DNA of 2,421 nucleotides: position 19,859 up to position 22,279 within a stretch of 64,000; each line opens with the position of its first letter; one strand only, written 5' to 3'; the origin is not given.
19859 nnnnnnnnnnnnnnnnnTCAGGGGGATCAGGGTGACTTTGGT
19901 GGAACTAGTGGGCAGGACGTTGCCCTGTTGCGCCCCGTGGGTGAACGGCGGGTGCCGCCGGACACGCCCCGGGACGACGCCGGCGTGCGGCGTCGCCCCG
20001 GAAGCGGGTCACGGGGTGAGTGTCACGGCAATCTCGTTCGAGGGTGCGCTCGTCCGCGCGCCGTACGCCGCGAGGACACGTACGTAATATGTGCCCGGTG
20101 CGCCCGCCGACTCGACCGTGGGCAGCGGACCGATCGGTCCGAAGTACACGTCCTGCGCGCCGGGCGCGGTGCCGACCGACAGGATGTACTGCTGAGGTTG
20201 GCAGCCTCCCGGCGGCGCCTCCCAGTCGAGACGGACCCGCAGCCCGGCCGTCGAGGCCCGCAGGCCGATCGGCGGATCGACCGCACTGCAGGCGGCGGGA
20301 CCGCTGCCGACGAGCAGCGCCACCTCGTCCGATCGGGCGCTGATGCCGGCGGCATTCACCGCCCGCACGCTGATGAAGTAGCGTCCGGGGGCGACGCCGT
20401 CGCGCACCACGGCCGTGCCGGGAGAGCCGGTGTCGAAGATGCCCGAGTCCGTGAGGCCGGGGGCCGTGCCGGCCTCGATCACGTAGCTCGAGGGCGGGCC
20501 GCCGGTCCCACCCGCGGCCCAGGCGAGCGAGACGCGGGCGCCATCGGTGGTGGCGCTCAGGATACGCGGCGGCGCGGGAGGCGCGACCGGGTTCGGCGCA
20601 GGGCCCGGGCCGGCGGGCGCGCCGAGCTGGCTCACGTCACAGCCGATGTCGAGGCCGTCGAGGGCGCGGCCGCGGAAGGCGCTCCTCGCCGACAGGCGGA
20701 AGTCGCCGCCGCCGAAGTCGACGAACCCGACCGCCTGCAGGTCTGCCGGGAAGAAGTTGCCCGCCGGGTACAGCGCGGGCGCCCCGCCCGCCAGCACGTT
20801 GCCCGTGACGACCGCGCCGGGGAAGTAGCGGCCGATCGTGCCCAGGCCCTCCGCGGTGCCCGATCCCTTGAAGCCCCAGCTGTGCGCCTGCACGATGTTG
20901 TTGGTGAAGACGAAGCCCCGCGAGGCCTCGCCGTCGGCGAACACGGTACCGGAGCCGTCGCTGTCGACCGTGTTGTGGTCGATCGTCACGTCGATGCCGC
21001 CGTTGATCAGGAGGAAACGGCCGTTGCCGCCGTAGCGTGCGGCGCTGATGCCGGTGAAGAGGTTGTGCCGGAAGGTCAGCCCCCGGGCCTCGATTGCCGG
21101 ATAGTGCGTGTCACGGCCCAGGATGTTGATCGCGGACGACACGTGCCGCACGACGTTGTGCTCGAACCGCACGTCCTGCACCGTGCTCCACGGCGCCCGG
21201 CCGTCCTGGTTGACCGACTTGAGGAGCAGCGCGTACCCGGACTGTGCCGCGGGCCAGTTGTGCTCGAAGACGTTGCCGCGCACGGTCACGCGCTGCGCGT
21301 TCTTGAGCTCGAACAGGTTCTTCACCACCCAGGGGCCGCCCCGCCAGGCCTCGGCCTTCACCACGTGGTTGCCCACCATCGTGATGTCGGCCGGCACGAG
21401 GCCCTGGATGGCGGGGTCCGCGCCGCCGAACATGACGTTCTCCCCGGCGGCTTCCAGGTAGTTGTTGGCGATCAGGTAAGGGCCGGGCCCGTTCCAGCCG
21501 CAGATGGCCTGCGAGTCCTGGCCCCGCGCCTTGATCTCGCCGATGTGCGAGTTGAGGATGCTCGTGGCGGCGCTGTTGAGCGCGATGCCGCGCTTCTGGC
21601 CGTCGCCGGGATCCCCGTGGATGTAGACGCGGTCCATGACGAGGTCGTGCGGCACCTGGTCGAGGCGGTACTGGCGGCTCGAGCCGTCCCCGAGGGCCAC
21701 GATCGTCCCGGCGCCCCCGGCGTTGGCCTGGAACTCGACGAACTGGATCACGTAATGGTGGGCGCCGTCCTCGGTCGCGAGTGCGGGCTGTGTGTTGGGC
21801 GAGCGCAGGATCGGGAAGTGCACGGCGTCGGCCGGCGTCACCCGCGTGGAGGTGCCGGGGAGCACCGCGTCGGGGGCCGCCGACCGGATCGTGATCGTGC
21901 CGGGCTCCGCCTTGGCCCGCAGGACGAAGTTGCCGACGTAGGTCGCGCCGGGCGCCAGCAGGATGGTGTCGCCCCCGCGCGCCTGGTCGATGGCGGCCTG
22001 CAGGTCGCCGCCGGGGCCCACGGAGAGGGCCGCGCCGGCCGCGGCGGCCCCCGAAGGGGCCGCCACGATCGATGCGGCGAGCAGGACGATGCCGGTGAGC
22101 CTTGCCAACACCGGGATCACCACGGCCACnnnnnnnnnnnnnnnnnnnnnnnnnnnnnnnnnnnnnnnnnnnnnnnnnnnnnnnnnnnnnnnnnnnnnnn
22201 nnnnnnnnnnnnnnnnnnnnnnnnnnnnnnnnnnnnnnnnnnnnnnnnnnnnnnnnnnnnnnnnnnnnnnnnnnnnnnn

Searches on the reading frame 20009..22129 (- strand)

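Call 10: search_protein_families(library=ncbifam, proteins=[window:20009-22129:-], max_evalue=1e-8)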
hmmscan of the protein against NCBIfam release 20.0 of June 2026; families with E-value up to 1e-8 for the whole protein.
window:20009-22129:- (706 aa): 0 families

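Call 41: search_protein_families(library=pfam, proteins=[window:20009-22129:-], max_evalue=0.001)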
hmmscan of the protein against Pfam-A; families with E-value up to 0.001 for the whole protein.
window:20009-22129:- (706 aa): 1 family
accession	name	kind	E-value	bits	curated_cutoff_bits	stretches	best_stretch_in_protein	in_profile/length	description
PF13229.12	Beta_helix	-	9.7e-06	25.7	25.9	0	266-340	68-124/158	Right handed beta helix region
